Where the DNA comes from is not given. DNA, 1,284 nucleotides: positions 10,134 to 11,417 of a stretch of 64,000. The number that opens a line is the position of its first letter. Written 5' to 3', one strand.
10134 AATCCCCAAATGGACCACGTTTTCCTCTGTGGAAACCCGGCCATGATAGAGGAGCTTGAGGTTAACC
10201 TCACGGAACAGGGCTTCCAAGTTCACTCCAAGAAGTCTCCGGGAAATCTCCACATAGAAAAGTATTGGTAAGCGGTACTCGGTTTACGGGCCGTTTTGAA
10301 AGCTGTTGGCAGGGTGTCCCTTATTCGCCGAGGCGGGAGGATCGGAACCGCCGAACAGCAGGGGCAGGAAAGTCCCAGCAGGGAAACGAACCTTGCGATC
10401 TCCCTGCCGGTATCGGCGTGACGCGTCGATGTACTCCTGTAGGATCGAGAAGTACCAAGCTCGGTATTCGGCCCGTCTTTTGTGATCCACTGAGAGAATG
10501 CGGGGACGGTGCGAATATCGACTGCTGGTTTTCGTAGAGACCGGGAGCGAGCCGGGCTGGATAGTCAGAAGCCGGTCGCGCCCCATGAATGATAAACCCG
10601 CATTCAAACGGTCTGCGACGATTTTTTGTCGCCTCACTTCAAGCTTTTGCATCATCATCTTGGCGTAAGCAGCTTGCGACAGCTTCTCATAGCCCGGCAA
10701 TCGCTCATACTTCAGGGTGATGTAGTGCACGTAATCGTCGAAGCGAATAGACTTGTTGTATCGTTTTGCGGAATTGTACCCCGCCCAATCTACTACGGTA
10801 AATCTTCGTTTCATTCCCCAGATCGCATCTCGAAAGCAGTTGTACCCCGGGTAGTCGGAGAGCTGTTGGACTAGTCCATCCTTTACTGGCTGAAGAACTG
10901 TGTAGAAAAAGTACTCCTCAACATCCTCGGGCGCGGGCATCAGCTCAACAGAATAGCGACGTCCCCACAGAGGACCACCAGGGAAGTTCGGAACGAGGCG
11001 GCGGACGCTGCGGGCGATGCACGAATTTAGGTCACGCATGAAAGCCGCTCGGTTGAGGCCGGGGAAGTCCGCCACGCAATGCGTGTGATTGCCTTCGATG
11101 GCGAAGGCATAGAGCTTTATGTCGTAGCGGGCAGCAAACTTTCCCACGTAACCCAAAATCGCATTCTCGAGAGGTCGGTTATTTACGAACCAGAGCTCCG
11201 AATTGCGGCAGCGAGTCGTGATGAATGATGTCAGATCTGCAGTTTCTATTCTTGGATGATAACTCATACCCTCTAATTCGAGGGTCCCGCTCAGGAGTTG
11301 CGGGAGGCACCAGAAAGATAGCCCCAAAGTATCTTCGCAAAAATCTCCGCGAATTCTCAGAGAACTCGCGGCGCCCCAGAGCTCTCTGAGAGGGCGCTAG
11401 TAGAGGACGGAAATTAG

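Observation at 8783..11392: REP-like palindromic repeat family clustered around a low-GC RAYT-like (IS200-type Y1 transposase) gene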

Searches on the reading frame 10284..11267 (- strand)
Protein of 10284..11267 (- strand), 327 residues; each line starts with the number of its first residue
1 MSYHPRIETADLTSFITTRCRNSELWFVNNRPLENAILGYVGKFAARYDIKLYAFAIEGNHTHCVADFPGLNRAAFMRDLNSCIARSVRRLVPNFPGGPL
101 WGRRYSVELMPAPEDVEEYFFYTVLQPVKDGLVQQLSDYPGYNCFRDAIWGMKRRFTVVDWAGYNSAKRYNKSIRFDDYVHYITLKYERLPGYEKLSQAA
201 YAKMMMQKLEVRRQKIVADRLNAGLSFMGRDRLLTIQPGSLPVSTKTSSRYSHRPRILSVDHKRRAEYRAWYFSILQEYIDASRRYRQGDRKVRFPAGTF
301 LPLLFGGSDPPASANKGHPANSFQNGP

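Call 4: search_protein_families(library=pfam, proteins=[window:10284-11267:-], max_evalue=1)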
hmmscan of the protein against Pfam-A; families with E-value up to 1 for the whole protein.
window:10284-11267:- (327 aa): 1 family
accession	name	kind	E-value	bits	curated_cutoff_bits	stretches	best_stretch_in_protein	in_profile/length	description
PF01797.21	Y1_Tnp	-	4.4e-06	27.3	23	1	31-108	22-104/121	Transposase IS200 like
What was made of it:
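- Checked: The ORF 10284-11267(-) matches Y1_Tnp at 27.3 bits against a cutoff of 23 (call 4).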

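Call 6: find_homologous_proteins(query=window:10284-11267:-)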
Query window:10284-11267:- (327 aa): 706 proteins with E <= 0.001 among 1816 candidates; the best 120 are listed.
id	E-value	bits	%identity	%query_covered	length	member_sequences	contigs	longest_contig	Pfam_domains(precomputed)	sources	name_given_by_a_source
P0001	8.4e-210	714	94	100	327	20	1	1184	PF01797.22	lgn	-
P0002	1.2e-174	598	81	95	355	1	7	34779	PF01797.22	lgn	-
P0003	1.6e-150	519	70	98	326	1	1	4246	PF01797.22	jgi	-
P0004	3.4e-146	505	70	93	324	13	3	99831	PF01797.22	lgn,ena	-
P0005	9.7e-145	500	68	95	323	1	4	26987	PF01797.22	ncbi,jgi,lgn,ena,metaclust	metaclust:\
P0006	7.6e-144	497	76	83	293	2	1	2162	PF01797.22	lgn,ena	-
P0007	1.3e-133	463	61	96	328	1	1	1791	PF01797.22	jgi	-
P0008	3.2e-133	462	65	93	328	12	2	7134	PF01797.22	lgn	-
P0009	5.2e-127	442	61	96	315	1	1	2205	PF01797.22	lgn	-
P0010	1.4e-124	434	60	95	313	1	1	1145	-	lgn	-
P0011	2.2e-123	430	58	98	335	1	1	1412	PF01797.22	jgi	-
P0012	3.7e-123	429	60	95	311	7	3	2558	-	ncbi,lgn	-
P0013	2.6e-122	426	62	93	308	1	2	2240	PF01797.22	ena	-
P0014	5.6e-122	425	60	95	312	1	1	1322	-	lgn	-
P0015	1.3e-121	424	61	92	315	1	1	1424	PF01797.22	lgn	-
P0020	1.0e-120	421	62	92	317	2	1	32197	-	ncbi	-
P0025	8.0e-120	418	60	95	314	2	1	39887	-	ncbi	-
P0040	1.9e-118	414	59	92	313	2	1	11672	-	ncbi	-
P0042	4.2e-118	413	60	92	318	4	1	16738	-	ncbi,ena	-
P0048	1.4e-117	411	60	95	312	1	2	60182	PF01797.22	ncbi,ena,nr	ncbi:MAG: transposase [Oligoflexia bacterium]|nr:transposase [Oligoflexia bacterium]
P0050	2.3e-117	410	60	92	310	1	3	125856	-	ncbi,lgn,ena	-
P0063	4.1e-116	406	60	92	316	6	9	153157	PF01797.22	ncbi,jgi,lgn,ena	-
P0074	1.6e-115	404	55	93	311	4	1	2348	PF01797.22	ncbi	-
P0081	3.3e-115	403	55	93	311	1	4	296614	PF01797.22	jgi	jgi:REP element-mobilizing transposase RayT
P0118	3.2e-113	396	56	97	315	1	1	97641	-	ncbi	-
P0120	7.8e-113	395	57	93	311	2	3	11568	PF01797.22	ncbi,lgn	-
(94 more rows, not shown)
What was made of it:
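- At least 706 full-length homologues of about 310 aa exist (call 6).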

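Call 7: search_protein_families(library=ncbifam, proteins=[window:10284-11267:-], max_evalue=1)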
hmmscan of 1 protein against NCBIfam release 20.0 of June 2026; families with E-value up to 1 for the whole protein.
window:10284-11267:- (327 aa): 1 family
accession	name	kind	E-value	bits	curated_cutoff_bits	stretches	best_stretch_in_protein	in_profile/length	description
NF047646.1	REP_Tyr_transpos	equivalog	4e-11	43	80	1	6-140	4-144/146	REP-associated tyrosine transposase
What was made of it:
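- Closest known: RAYT / TnpA_REP with REP sequences. Different: The NCBIfam equivalog model scores below its cutoff (call 7).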

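Call 9: find_encoding_contigs(protein=window:10284-11267:-, flank=10000, max_places=4)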
Protein window:10284-11267:- (327 aa): 3 contigs read that carry it; 3 places shown.
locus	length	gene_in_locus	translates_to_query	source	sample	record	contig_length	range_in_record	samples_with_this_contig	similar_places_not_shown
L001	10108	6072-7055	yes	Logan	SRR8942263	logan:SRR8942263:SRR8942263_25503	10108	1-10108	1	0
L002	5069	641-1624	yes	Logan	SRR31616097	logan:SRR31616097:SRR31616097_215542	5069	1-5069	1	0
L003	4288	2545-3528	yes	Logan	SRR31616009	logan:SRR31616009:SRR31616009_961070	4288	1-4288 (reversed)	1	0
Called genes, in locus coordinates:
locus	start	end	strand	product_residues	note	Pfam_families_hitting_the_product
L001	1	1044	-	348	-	?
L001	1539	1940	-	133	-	-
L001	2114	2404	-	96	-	-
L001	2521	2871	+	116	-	PF13442:Cytochrome_CBB3, PF00034:Cytochrom_C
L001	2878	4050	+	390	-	PF00586:AIRS, PF02769:AIRS_C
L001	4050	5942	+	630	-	PF00501:AMP-binding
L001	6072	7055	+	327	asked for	PF01797:Y1_Tnp (weak)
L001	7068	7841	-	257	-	PF00175:NAD_binding_1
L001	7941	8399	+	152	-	PF00588:SpoU_methylase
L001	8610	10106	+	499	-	?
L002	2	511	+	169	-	?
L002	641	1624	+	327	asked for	PF01797:Y1_Tnp (weak)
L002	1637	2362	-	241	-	PF00175:NAD_binding_1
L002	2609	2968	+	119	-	PF00588:SpoU_methylase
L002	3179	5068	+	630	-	?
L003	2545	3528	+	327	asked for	PF01797:Y1_Tnp (weak)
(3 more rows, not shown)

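Call 10: find_encoding_contigs(protein=P0002, flank=10000, max_places=4)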
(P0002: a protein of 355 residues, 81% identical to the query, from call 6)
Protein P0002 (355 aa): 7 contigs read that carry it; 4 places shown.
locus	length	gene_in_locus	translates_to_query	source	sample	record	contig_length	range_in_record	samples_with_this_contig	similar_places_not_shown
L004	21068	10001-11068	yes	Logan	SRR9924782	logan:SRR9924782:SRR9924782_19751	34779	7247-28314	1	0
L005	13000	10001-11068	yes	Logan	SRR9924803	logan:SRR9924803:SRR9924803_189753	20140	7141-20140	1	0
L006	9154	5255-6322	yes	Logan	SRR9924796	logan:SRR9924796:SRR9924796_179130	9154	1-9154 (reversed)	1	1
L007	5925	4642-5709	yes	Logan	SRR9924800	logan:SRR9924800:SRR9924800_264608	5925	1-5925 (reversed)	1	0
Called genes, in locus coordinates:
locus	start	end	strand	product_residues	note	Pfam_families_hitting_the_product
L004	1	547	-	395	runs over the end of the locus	-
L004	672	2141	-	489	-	PF00072:Response_reg, PF00158:Sigma54_activat, PF14532:Sigma54_activ_2, PF07728:AAA_5, PF25601:AAA_lid_14, PF02954:HTH_8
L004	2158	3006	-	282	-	PF00512:HisKA, PF02518:HATPase_c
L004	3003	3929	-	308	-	PF12895:ANAPC3 (faint), PF13428:TPR_14 (faint), PF14559:TPR_19 (faint), PF07719:TPR_2 (faint), PF13432:TPR_16 (faint)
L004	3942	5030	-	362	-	PF00158:Sigma54_activat, PF14532:Sigma54_activ_2, PF07728:AAA_5, PF25601:AAA_lid_14, PF02954:HTH_8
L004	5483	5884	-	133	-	-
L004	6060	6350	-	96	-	-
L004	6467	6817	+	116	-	PF13442:Cytochrome_CBB3, PF00034:Cytochrom_C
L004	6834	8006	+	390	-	PF00586:AIRS, PF02769:AIRS_C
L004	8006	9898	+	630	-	PF00501:AMP-binding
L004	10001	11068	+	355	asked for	PF01797:Y1_Tnp (weak)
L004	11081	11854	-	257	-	PF00175:NAD_binding_1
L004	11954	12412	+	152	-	PF00588:SpoU_methylase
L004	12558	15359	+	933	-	PF01590:GAF, PF00989:PAS, PF08447:PAS_3, PF08448:PAS_4, PF13426:PAS_9, PF00989:PAS, PF08448:PAS_4, PF13426:PAS_9, +8 more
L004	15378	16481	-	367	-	PF14378:PAP2_3, PF01569:PAP2 (weak)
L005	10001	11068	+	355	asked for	PF01797:Y1_Tnp (weak)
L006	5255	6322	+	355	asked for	PF01797:Y1_Tnp (weak)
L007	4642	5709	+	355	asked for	PF01797:Y1_Tnp (weak)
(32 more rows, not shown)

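Call 15: find_encoding_contigs(protein=P0004, flank=10000, max_places=2)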
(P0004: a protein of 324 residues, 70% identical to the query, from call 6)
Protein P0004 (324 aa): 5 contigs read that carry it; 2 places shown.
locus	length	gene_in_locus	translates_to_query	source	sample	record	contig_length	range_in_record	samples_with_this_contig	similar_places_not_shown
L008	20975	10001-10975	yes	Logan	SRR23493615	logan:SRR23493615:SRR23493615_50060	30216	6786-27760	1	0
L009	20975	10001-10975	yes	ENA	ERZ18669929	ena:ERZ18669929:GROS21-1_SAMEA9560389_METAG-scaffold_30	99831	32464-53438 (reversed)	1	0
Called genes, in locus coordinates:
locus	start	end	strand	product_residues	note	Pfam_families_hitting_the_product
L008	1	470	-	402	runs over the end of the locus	-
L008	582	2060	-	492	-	PF00072:Response_reg, PF00158:Sigma54_activat, PF14532:Sigma54_activ_2, PF07728:AAA_5, PF25601:AAA_lid_14, PF02954:HTH_8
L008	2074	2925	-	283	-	PF00512:HisKA, PF02518:HATPase_c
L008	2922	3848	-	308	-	PF13428:TPR_14 (faint), PF14559:TPR_19 (faint), PF13432:TPR_16 (faint), PF07719:TPR_2 (faint)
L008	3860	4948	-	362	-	PF00158:Sigma54_activat, PF14532:Sigma54_activ_2, PF07726:AAA_3 (weak), PF07728:AAA_5, PF25601:AAA_lid_14, PF02954:HTH_8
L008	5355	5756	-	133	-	-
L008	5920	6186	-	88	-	-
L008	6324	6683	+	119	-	PF13442:Cytochrome_CBB3, PF00034:Cytochrom_C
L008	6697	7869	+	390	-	PF00586:AIRS (weak), PF02769:AIRS_C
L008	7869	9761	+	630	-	PF00501:AMP-binding, PF23562:AMP-binding_C_3 (faint)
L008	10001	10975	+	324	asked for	PF01797:Y1_Tnp (faint)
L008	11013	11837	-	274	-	PF00175:NAD_binding_1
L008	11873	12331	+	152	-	PF00588:SpoU_methylase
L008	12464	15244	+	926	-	PF01590:GAF, PF00989:PAS, PF08447:PAS_3, PF00989:PAS, PF08448:PAS_4, PF13426:PAS_9, PF08447:PAS_3, PF00512:HisKA, +7 more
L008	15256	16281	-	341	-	PF14378:PAP2_3, PF01569:PAP2 (weak)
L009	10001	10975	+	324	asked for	PF01797:Y1_Tnp (faint)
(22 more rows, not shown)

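Call 16: find_encoding_contigs(protein=P0005, flank=10000, max_places=2)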
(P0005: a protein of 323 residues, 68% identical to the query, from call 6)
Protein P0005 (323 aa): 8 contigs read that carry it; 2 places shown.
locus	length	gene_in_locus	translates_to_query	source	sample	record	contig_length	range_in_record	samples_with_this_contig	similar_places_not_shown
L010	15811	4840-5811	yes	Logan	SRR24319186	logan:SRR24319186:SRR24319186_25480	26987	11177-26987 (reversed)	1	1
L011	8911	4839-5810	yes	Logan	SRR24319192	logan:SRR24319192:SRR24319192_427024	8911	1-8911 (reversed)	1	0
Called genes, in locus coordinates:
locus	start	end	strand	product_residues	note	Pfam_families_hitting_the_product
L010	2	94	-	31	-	?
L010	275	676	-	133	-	-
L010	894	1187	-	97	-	-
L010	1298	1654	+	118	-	PF13442:Cytochrome_CBB3, PF00034:Cytochrom_C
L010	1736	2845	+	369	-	PF00586:AIRS (weak), PF02769:AIRS_C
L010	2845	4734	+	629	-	PF00501:AMP-binding, PF23562:AMP-binding_C_3 (faint)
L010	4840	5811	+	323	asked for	PF01797:Y1_Tnp (weak)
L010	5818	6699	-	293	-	PF00175:NAD_binding_1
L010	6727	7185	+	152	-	PF00588:SpoU_methylase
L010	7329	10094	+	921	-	PF01590:GAF, PF00989:PAS, PF08447:PAS_3, PF00989:PAS, PF08448:PAS_4, PF13426:PAS_9, PF08447:PAS_3, PF00512:HisKA, +8 more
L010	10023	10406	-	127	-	-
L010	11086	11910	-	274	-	PF02673:BacA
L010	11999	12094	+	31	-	-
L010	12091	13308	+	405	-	PF00890:FAD_binding_2 (weak), PF01266:DAO, PF13450:NAD_binding_8 (weak)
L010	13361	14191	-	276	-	PF08032:SpoU_sub_bind, PF00588:SpoU_methylase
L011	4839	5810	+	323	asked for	PF01797:Y1_Tnp (weak)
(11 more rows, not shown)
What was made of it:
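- Synteny is kept (calls 10, 15, 16).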

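Call 18: find_encoding_contigs(protein=P0048, flank=10000, max_places=1)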
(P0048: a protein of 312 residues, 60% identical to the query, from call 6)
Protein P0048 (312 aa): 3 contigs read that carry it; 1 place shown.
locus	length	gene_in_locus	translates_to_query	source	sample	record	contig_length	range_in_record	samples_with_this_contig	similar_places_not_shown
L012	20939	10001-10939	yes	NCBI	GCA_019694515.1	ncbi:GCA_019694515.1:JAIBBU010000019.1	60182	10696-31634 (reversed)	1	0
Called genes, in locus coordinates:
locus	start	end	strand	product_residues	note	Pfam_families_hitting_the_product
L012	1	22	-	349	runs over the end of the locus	PF00586:AIRS, PF02769:AIRS_C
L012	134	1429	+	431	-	-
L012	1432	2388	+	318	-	PF00005:ABC_tran, PF02463:SMC_N, PF13304:AAA_21 (weak)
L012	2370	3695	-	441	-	PF13646:HEAT_2 (faint)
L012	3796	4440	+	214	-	-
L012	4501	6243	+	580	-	PF13583:Reprolysin_4, PF13688:Reprolysin_5, PF13574:Reprolysin_2 (weak), PF13582:Reprolysin_3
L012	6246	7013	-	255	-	PF00027:cNMP_binding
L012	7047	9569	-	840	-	PF00534:Glycos_transf_1, PF13692:Glyco_trans_1_4, PF25063:ARM_TT21_C (faint), PF00515:TPR_1 (faint), PF07719:TPR_2 (faint), PF13432:TPR_16 (weak), PF14559:TPR_19 (weak), PF13432:TPR_16 (weak), +14 more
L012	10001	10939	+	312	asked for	PF01797:Y1_Tnp (faint)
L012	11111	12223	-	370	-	-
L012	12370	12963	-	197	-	-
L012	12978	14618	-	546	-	PF01075:Glyco_transf_9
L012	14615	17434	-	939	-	PF02353:CMAS, PF05175:MTS (weak), PF13489:Methyltransf_23, PF13847:Methyltransf_31, PF08241:Methyltransf_11, PF08242:Methyltransf_12, PF13649:Methyltransf_25, PF13524:Glyco_trans_1_2, +2 more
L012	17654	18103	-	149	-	PF02561:FliS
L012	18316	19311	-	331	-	PF01112:Asparaginase_2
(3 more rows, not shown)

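Call 19: find_encoding_contigs(protein=P0063, flank=10000, max_places=2)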
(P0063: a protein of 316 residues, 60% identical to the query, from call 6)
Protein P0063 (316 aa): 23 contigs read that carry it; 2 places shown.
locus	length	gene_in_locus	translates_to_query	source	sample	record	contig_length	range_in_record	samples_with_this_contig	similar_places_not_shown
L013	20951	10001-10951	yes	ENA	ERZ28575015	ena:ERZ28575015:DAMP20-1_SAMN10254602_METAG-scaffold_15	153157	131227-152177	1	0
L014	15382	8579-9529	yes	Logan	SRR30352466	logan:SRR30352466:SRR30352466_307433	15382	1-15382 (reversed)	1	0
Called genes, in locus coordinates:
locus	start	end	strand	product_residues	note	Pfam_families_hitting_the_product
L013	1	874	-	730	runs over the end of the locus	PF13328:HD_4, PF01966:HD, PF04607:RelA_SpoT, PF02824:TGS, PF19296:RelA_AH, PF28438:RelA_RIS, PF01842:ACT, PF13291:ACT_4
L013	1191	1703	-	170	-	PF01192:RNA_pol_Rpb6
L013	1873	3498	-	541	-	PF08239:SH3_3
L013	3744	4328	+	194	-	-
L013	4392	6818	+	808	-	PF01553:Acyltransferase, PF19277:GPAT_C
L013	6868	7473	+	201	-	PF02517:Rce1-like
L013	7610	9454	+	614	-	-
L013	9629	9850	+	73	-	-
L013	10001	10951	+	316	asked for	PF01797:Y1_Tnp (faint)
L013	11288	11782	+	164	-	PF18902:DUF5658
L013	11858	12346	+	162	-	PF02082:Rrf2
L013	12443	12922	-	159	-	-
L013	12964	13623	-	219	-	PF00625:Guanylate_kin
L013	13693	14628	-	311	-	PF03755:YicC-like_N, PF08340:YicC-like_C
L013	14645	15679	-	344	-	PF00294:PfkB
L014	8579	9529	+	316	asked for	PF01797:Y1_Tnp (faint)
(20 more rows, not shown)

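Call 20: find_encoding_contigs(protein=P0081, flank=10000, max_places=1)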
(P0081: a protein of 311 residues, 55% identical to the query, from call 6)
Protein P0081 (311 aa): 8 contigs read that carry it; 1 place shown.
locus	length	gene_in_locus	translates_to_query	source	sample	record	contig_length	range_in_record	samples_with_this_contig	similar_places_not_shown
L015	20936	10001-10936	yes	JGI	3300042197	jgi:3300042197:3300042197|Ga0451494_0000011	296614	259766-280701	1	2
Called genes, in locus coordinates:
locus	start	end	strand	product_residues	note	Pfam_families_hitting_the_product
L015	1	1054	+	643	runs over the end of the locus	PF28082:ZorA-like_t1, PF01442:Apolipoprotein (faint)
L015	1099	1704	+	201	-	PF00691:OmpA (weak)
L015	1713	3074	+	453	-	PF15611:EH_Signature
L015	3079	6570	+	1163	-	PF00176:SNF2-rel_dom, PF04851:ResIII, PF00271:Helicase_C, PF04471:Mrr_cat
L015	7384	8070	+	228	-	-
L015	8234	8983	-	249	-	PF00106:adh_short, PF08659:KR, PF23441:SDR, PF13561:adh_short_C2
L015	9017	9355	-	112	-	PF13564:DoxX_2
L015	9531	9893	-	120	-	-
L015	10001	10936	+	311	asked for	PF01797:Y1_Tnp (weak)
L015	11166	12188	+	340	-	PF13458:Peripla_BP_6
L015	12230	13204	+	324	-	-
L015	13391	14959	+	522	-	PF00072:Response_reg, PF23198:PDE8A_N (faint), PF00512:HisKA, PF02518:HATPase_c, PF00072:Response_reg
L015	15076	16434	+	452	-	PF07992:Pyr_redox_2 (weak), PF13454:NAD_binding_9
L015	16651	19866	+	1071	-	-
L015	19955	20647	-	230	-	PF04402:SIMPL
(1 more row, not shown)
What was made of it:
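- Contexts differ among distant homologues (calls 18-20).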

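Call 32: search_solved_structures(query=A1, max_evalue=1, show_alignments=2)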
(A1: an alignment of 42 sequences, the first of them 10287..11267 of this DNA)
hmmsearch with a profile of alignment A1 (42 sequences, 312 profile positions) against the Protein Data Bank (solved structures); distinct sequences matched with E-value up to 1: 3.
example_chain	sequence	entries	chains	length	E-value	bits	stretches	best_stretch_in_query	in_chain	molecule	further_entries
4er8_A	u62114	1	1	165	0.0015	21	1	18-151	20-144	TnpArep for protein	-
9wg7_P2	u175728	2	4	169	0.068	15.6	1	39-108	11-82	Allophycocyanin, beta subunit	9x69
2f4f_A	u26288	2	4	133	0.51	12.7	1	44-106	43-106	Transposase, putative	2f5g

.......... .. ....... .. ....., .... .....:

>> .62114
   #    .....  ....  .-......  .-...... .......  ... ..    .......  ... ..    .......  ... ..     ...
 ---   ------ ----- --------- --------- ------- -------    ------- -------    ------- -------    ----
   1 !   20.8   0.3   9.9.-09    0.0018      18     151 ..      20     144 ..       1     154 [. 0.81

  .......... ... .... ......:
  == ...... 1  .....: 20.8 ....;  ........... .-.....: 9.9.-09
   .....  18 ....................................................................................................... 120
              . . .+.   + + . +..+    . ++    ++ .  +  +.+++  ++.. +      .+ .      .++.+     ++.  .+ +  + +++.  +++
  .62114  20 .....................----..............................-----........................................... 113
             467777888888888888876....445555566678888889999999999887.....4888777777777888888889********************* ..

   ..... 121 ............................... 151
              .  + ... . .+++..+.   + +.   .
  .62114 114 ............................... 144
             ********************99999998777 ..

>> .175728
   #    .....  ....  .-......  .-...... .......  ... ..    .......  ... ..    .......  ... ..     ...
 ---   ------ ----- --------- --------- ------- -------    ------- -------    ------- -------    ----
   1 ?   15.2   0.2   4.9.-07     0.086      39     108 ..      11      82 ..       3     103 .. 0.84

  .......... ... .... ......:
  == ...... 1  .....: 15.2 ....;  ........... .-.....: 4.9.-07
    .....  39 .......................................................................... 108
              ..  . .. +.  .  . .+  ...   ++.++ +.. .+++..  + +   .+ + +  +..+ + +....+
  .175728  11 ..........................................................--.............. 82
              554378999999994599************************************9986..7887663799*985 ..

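Call 40: predict_structure(alignment_id=A1)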
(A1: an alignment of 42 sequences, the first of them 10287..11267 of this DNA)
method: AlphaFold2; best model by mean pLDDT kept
length: 327 residues; sequences in the alignment: 42
mean_pLDDT: 87.7   pTM: 0.85
mean pLDDT of the five models: 87.7, 87.2, 86.4, 85.9, 85.8
residues with pLDDT >= 90: 221; 70-90: 57; 50-70: 38; < 50: 11
segments of 3 or more residues with pLDDT < 50: 313-319
pLDDT, mean of each block of 10 residues (from residue 1): 70 88 82 96 98 93 94 91 87 71 70 98 96 96 96 96 93 96 97 97 98 98 97 92 74 78 96 92 93 91 68 49 52
secondary structure, 60 per line:
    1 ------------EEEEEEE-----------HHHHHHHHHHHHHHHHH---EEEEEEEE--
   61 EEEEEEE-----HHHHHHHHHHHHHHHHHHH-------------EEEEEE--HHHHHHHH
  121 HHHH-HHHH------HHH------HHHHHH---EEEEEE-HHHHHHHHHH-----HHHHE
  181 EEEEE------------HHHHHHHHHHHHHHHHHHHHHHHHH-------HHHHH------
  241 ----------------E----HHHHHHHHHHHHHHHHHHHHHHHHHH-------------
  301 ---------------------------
elements in order: E13-19 H31-47 E51-58 E61-67 H73-91 E105-110 H113-124 H126-129 H145-150 E154-159 H161-170 H176-179 E180-185 H198-222 H230-234 H262-287
